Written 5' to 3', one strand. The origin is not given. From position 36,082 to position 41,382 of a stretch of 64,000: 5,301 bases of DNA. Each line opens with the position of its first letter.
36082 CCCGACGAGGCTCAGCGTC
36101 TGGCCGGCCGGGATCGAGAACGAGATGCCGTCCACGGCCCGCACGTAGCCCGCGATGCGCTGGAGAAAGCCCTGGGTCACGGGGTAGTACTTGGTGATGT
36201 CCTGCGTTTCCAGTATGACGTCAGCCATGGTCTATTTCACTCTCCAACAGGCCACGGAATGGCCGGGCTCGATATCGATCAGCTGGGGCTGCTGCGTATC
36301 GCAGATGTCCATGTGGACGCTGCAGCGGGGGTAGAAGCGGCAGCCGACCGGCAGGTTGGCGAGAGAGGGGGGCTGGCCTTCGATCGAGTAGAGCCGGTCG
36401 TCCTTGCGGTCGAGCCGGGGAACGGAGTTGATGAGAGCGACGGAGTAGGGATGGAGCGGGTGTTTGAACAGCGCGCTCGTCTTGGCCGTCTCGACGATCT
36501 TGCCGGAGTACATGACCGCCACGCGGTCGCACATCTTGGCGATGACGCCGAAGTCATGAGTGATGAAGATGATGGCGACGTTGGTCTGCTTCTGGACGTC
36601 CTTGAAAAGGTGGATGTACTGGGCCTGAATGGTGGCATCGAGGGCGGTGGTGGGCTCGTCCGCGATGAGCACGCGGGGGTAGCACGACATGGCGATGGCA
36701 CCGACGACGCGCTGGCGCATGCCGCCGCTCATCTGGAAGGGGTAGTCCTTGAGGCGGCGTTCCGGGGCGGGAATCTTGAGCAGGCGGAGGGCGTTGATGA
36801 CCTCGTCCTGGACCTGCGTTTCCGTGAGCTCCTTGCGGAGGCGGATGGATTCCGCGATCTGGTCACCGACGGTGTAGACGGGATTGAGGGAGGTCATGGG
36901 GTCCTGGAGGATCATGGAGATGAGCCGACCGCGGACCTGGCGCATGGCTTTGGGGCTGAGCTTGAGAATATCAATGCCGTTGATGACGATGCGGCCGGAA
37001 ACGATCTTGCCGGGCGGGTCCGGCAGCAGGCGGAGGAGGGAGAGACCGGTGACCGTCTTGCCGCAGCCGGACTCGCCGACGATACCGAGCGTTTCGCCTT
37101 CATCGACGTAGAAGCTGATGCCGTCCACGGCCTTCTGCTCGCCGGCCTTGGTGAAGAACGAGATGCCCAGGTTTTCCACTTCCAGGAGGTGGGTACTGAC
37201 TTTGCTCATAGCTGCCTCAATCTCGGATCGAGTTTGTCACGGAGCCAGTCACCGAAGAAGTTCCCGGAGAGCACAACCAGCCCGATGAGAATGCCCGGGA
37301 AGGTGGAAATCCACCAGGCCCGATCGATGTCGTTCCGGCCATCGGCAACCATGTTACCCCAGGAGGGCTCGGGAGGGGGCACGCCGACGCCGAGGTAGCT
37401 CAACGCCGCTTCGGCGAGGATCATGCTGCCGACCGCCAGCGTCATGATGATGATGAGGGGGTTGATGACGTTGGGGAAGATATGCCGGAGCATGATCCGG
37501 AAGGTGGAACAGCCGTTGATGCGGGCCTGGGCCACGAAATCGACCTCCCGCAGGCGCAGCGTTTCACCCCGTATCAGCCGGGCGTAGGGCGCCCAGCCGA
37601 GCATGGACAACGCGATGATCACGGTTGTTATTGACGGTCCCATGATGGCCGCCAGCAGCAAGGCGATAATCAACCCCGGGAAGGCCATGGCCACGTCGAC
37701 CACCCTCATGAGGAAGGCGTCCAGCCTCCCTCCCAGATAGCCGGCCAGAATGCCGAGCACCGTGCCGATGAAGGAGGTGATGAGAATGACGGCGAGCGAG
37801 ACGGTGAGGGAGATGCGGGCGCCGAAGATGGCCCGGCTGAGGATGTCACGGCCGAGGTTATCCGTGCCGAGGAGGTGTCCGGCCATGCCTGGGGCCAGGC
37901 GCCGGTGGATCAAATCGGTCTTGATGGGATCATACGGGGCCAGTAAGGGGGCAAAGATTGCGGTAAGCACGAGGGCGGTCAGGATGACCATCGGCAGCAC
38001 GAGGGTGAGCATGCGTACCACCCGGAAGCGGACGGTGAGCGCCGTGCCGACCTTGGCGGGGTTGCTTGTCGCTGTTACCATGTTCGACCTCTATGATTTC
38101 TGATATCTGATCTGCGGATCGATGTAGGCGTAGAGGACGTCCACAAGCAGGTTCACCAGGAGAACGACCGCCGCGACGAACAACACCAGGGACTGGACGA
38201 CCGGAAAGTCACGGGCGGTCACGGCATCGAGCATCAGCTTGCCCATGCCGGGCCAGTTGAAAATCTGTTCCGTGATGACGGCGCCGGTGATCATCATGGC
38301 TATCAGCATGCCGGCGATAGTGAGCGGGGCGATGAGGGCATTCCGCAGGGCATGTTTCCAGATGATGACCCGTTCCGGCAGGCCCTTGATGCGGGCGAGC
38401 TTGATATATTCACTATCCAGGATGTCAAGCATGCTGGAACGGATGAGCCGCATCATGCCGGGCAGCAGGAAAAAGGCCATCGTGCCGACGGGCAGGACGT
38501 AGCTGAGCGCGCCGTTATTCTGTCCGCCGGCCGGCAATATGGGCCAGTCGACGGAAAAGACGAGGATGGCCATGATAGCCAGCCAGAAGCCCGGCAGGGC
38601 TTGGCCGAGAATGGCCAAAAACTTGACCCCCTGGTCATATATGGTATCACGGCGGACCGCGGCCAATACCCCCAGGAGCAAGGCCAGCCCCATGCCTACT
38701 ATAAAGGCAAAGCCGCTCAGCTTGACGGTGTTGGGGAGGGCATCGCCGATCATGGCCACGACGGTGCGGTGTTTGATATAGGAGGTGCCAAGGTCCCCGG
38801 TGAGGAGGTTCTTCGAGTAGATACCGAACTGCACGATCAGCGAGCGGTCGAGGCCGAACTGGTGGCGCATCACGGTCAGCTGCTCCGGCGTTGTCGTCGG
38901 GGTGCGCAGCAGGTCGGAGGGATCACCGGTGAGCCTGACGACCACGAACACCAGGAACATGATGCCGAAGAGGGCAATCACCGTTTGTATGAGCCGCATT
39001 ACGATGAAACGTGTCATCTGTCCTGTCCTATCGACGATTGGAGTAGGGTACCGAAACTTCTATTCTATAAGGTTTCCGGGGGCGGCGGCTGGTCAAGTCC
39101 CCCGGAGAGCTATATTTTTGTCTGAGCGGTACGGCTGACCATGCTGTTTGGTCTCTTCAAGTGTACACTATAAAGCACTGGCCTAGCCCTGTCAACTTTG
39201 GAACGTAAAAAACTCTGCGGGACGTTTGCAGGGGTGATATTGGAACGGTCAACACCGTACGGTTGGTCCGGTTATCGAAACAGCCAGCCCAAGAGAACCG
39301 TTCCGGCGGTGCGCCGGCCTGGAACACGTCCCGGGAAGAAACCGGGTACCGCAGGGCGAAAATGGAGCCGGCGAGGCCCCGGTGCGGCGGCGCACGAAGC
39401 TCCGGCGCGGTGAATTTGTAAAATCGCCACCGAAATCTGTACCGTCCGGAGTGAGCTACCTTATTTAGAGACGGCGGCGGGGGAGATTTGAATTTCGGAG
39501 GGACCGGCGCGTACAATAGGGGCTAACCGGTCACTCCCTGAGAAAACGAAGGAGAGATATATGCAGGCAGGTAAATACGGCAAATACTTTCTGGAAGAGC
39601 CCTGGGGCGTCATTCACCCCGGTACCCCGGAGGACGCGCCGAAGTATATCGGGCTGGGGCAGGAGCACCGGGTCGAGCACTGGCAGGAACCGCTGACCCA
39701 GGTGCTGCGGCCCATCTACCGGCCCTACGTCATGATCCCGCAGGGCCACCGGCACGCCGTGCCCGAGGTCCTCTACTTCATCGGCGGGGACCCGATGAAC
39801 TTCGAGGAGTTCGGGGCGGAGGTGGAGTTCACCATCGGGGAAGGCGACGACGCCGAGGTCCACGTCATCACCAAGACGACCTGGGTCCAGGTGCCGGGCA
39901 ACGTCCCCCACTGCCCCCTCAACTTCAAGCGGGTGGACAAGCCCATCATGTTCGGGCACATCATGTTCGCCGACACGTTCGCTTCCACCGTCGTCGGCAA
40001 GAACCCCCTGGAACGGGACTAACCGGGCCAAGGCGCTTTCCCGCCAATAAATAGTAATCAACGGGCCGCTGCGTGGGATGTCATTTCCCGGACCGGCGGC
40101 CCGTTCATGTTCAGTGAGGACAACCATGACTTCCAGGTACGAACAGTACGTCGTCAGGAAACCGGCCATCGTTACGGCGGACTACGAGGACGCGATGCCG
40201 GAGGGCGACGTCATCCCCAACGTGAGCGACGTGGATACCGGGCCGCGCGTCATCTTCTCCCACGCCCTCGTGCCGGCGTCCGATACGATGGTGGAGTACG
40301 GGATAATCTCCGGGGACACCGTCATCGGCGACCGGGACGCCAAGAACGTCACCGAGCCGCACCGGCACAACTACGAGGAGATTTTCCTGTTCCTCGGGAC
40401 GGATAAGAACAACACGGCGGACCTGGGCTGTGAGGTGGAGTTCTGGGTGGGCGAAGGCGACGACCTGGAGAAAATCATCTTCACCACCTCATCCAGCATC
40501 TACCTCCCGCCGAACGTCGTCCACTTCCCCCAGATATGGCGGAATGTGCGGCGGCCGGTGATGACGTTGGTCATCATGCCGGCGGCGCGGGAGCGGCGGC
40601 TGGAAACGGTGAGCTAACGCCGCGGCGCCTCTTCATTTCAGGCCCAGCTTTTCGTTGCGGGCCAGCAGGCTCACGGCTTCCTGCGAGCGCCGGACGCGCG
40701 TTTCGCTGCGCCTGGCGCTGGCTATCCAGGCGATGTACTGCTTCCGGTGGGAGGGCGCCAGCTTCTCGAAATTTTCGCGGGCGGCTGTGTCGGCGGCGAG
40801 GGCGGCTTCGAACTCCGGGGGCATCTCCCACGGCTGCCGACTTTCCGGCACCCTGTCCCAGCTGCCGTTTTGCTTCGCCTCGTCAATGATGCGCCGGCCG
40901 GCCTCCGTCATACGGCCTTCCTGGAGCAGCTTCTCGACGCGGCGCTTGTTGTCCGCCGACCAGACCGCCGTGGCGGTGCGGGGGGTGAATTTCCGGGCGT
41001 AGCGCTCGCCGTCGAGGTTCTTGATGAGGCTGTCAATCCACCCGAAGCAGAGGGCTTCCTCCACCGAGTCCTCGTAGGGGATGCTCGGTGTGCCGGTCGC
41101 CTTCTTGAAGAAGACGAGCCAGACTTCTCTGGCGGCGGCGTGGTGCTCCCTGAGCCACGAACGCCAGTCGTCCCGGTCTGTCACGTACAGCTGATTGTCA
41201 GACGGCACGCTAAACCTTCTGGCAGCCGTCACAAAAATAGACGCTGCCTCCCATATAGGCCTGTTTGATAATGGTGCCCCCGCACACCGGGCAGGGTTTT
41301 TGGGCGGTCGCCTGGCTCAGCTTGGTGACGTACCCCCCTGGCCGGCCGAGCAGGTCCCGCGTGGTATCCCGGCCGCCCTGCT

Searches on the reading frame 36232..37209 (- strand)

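Call 21: search_protein_families(library=pfam, proteins=[window:36232-37209:-])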
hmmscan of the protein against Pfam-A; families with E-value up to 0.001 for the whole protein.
window:36232-37209:- (325 aa): 2 families
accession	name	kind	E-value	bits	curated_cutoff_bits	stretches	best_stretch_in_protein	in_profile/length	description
PF00005.33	ABC_tran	-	8.8e-25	88.3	25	1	29-188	2-137/137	ABC transporter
PF08352.17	oligo_HPY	-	1.6e-22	80.1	27.1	1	239-303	1-65/65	Oligopeptide/dipeptide transporter, C-terminal region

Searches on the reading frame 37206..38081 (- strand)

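Call 21: search_protein_families(library=pfam, proteins=[window:37206-38081:-])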
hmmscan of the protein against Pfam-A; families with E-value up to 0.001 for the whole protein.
window:37206-38081:- (291 aa): 2 families
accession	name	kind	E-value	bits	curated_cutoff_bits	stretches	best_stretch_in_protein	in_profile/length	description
PF00528.27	BPD_transp_1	-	8.3e-38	130.4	26.4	1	106-290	1-184/184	Binding-protein-dependent transport system inner membrane component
PF12911.12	OppC_N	-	3.8e-07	30.3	23.9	1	31-64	20-53/53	N-terminal TM domain of oligopeptide transport permease C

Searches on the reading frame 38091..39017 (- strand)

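Call 21: search_protein_families(library=pfam, proteins=[window:38091-39017:-])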
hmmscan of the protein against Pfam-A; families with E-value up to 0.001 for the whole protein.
window:38091-39017:- (308 aa): 2 families
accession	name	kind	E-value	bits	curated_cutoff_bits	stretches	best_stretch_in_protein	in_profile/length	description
PF00528.27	BPD_transp_1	-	3.6e-41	141.4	26.4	1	113-304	2-183/184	Binding-protein-dependent transport system inner membrane component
PF19300.4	BPD_transp_1_N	-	1.6e-11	44.8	23.8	1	1-100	1-113/114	Binding-prot-dependent transport system membrane comp, N-term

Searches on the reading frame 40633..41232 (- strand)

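Call 22: search_protein_families(library=pfam, proteins=[window:40633-41232:-])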
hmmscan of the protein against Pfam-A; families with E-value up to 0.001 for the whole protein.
window:40633-41232:- (199 aa): 1 family
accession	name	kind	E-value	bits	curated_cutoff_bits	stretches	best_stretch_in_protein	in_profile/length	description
PF13376.11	OmdA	-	2.3e-21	75.9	25.6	1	136-193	3-60/60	Bacteriocin-protection, YdeI or OmpD-Associated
